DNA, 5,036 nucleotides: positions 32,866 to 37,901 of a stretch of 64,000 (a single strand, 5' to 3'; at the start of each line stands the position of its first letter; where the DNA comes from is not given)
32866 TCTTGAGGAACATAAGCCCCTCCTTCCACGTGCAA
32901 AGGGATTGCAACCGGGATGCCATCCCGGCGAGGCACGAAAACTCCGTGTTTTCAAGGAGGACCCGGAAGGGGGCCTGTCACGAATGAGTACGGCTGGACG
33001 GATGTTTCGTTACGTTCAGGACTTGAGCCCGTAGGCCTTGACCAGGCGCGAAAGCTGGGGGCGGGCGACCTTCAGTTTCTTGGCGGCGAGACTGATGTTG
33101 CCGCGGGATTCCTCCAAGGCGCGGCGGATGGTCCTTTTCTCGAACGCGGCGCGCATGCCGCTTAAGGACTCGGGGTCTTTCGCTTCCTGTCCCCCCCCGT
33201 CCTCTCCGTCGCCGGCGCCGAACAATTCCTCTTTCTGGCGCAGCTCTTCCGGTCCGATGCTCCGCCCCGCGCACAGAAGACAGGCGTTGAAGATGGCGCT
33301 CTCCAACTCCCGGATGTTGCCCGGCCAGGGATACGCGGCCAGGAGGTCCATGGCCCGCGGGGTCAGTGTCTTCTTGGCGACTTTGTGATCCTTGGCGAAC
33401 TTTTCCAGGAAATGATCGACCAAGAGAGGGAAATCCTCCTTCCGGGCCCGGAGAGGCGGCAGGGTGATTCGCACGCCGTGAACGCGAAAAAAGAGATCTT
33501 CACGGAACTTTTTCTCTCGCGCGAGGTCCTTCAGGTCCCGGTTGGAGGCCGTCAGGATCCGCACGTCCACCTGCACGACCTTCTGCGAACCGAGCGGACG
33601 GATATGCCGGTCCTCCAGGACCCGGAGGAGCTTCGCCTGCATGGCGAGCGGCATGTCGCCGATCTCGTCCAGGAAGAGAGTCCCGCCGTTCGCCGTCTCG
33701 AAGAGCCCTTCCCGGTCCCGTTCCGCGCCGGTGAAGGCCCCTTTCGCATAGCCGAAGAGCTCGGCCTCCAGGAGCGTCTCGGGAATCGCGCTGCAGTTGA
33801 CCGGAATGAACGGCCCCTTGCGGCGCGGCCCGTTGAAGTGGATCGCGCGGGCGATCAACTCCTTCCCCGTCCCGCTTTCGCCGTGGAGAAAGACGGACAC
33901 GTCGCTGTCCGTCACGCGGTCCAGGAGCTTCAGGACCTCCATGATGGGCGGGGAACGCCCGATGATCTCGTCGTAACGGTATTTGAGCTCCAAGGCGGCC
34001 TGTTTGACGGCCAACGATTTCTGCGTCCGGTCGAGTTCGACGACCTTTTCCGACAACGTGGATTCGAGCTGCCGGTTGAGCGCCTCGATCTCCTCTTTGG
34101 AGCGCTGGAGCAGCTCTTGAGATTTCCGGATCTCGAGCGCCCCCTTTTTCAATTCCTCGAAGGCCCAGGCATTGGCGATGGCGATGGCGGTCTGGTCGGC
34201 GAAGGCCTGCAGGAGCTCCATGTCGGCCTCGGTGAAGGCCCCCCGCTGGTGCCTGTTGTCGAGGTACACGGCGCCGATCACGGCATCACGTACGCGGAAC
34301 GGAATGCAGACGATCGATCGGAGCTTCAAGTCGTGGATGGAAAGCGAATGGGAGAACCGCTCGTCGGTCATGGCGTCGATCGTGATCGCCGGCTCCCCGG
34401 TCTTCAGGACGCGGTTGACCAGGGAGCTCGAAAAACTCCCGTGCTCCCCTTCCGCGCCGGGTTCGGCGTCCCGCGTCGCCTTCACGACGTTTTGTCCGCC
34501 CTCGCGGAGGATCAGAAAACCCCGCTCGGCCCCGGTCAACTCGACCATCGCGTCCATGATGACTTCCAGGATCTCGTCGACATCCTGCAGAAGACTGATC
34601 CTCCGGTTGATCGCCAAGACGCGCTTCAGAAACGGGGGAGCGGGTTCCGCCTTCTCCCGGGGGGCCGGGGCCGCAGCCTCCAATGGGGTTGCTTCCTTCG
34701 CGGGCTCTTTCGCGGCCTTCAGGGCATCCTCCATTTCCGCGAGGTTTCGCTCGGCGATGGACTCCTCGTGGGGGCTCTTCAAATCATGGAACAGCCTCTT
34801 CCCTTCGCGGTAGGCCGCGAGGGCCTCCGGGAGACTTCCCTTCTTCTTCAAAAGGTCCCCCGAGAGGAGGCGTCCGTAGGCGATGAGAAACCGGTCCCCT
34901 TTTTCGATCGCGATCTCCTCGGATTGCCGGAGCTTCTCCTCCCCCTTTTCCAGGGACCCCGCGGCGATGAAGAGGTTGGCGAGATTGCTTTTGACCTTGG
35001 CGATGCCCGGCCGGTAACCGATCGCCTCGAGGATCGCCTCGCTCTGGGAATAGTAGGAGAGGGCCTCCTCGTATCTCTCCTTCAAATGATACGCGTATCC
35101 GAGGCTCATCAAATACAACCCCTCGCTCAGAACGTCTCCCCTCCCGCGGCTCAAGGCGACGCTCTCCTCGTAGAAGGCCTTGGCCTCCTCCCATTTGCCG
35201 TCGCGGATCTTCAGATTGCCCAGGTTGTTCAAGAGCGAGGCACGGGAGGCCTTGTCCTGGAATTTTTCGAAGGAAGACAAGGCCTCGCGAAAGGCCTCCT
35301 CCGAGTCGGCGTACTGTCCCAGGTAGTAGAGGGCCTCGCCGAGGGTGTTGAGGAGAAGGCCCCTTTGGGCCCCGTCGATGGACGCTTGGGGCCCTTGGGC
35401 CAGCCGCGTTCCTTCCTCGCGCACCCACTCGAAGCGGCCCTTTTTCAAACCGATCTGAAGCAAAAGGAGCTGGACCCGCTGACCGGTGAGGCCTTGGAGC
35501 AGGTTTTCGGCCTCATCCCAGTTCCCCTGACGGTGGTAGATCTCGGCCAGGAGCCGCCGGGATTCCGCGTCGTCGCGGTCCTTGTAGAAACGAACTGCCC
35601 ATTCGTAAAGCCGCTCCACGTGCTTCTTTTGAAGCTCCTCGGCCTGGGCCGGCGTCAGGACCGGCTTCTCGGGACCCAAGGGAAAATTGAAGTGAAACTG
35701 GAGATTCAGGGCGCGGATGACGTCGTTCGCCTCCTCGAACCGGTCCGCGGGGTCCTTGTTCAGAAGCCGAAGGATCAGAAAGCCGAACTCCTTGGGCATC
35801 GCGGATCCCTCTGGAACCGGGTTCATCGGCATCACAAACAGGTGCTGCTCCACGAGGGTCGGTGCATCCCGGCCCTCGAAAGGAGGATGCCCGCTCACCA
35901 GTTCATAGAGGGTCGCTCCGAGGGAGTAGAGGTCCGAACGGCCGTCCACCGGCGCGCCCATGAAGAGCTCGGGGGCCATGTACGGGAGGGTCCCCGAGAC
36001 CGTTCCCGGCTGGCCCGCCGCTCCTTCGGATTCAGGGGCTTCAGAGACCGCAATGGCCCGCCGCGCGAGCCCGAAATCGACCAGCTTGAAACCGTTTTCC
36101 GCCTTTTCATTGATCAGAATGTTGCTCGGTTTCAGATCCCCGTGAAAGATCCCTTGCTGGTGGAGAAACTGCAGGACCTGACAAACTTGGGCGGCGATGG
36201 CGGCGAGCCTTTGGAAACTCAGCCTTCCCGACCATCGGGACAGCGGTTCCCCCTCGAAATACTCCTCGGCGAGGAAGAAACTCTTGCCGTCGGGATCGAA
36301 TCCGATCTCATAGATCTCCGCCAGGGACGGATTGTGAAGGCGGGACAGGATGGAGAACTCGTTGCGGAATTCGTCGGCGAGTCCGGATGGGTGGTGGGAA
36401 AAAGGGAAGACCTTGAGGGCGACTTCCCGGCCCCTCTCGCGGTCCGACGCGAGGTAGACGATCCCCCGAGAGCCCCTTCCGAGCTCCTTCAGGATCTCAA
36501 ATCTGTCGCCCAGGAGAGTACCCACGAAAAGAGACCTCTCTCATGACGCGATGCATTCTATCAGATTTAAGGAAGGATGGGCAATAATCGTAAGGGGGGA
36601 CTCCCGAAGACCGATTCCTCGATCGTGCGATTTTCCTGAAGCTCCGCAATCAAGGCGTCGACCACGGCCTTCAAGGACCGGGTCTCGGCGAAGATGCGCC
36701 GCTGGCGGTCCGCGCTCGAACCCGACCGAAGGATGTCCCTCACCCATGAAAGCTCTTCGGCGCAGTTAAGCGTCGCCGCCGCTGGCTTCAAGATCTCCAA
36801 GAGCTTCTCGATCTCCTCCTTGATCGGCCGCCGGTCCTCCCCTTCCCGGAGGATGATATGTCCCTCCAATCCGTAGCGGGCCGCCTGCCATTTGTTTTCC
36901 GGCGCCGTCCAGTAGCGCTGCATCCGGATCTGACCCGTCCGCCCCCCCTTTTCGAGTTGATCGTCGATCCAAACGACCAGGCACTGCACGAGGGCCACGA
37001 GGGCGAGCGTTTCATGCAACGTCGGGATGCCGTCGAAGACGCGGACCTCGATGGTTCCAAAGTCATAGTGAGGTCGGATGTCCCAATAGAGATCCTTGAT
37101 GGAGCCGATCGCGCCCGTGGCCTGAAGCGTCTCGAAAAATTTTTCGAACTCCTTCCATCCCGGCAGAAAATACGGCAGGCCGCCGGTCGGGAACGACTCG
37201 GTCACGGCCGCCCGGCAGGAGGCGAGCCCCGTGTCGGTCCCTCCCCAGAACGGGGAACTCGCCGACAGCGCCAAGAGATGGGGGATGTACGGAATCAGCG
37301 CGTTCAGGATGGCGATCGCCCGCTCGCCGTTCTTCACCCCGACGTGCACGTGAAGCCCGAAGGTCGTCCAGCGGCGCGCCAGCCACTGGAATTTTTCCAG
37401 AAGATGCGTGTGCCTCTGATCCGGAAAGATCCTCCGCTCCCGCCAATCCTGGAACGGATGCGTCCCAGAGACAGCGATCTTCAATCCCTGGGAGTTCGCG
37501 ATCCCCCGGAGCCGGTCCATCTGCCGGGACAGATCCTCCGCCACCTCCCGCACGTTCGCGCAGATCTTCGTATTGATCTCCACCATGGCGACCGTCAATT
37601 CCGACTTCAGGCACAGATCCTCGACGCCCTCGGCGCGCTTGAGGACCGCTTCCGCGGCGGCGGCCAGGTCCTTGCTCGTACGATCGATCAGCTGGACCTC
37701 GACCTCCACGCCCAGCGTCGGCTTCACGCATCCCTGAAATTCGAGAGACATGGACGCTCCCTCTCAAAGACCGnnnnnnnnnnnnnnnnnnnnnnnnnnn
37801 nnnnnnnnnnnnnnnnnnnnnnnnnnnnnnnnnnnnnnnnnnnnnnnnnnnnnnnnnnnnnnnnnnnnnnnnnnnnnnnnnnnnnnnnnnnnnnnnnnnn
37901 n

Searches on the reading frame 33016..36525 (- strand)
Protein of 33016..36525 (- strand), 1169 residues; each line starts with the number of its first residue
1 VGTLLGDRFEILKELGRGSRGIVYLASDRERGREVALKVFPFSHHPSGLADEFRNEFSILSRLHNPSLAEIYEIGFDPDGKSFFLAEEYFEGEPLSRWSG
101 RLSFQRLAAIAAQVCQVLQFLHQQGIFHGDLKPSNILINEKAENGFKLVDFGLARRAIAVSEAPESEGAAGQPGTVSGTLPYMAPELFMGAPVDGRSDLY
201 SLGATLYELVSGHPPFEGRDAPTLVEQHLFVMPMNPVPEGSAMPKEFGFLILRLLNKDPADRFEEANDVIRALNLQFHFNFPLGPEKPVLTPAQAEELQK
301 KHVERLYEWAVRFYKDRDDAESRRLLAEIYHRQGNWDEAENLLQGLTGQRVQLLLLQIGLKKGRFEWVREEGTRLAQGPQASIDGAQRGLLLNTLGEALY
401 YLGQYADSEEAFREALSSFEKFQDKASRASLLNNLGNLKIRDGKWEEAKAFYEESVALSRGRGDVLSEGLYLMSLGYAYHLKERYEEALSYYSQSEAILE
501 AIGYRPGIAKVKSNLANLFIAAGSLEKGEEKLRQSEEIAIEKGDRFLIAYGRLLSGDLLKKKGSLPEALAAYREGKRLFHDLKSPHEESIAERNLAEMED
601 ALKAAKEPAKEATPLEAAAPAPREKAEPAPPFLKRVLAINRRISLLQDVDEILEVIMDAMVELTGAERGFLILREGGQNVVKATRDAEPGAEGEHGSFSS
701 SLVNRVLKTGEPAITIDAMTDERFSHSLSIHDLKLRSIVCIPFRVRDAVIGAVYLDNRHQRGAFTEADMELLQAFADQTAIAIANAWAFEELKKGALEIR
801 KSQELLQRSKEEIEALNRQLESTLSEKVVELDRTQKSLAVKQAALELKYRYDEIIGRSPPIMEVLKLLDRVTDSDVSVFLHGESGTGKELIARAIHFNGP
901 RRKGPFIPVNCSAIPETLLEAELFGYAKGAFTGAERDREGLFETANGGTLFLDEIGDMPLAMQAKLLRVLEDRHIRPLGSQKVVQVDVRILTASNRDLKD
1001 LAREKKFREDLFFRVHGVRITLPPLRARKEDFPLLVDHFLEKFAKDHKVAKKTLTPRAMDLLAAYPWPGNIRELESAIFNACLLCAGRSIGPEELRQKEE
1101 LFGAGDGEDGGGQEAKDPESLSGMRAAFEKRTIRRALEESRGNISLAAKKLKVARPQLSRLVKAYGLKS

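Call 7: search_protein_families(library=pfam, proteins=[window:33016-36525:-], max_evalue=0.001)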
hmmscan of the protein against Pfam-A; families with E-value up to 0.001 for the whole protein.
window:33016-36525:- (1169 aa): 29 families (the best 25 are shown)
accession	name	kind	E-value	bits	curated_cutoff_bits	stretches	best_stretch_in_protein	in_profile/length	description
PF00158.32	Sigma54_activat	-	6e-68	228.2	20.2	1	854-1020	1-167/168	Sigma-54 interaction domain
PF00069.31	Pkinase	-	7.4e-46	157.1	31.7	1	9-264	1-253/263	Protein kinase domain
PF13424.12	TPR_12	-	1.8e-27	95.7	30.1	4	428-500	2-76/77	Tetratricopeptide repeat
PF07714.23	PK_Tyr_Ser-Thr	-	3.6e-26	92.4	23.1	1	10-263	2-249/258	Protein tyrosine and serine/threonine kinase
PF13185.12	GAF_2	-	1.5e-22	80.7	28.6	1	647-784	2-136/136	GAF domain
PF25601.1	AAA_lid_14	-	1.7e-22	79.5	27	1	1026-1097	1-72/87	AAA+ ATPase lid domain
PF01590.32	GAF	-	6.7e-20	72.4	22.4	1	648-783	1-133/133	GAF domain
PF14532.12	Sigma54_activ_2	-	1.1e-18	68.3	25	1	855-1025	1-138/138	Sigma-54 interaction domain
PF13492.12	GAF_3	-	9.2e-18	65.3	27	1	648-785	1-129/129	GAF domain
PF07719.23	TPR_2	-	4.8e-16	57.9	27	1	391-417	3-29/34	Tetratricopeptide repeat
PF00515.34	TPR_1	-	9.6e-14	51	27.8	0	392-417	4-29/34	Tetratricopeptide repeat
PF13374.12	TPR_10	-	1.4e-13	50.8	27.5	1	429-460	2-33/42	Tetratricopeptide repeat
PF17874.7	TPR_MalT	-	5.9e-11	42.7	45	1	440-596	12-168/336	MalT-like TPR region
PF14559.12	TPR_19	-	1.3e-10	41.8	25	1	316-349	21-54/68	Tetratricopeptide repeat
PF13176.12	TPR_7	-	2.1e-10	40.3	27.9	0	325-345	4-24/36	Tetratricopeptide repeat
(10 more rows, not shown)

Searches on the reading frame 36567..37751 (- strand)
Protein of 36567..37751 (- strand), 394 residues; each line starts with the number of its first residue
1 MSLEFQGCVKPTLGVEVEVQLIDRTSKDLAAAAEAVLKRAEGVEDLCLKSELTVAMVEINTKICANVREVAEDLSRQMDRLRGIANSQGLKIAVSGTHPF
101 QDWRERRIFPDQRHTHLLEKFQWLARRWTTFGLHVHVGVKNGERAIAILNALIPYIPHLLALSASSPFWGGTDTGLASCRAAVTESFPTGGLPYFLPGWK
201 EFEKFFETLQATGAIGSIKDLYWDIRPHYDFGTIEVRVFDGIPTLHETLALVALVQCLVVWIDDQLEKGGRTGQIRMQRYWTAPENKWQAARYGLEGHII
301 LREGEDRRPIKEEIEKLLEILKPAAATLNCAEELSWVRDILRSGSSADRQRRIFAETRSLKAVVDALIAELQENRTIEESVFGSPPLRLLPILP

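Call 7: search_protein_families(library=pfam, proteins=[window:36567-37751:-], max_evalue=0.001)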
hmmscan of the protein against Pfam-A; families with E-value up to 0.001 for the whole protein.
window:36567-37751:- (394 aa): 1 family
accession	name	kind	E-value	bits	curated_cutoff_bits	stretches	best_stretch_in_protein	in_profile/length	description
PF04107.18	GCS2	-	1.4e-61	208.9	21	1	13-295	1-291/291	Glutamate-cysteine ligase family 2(GCS2)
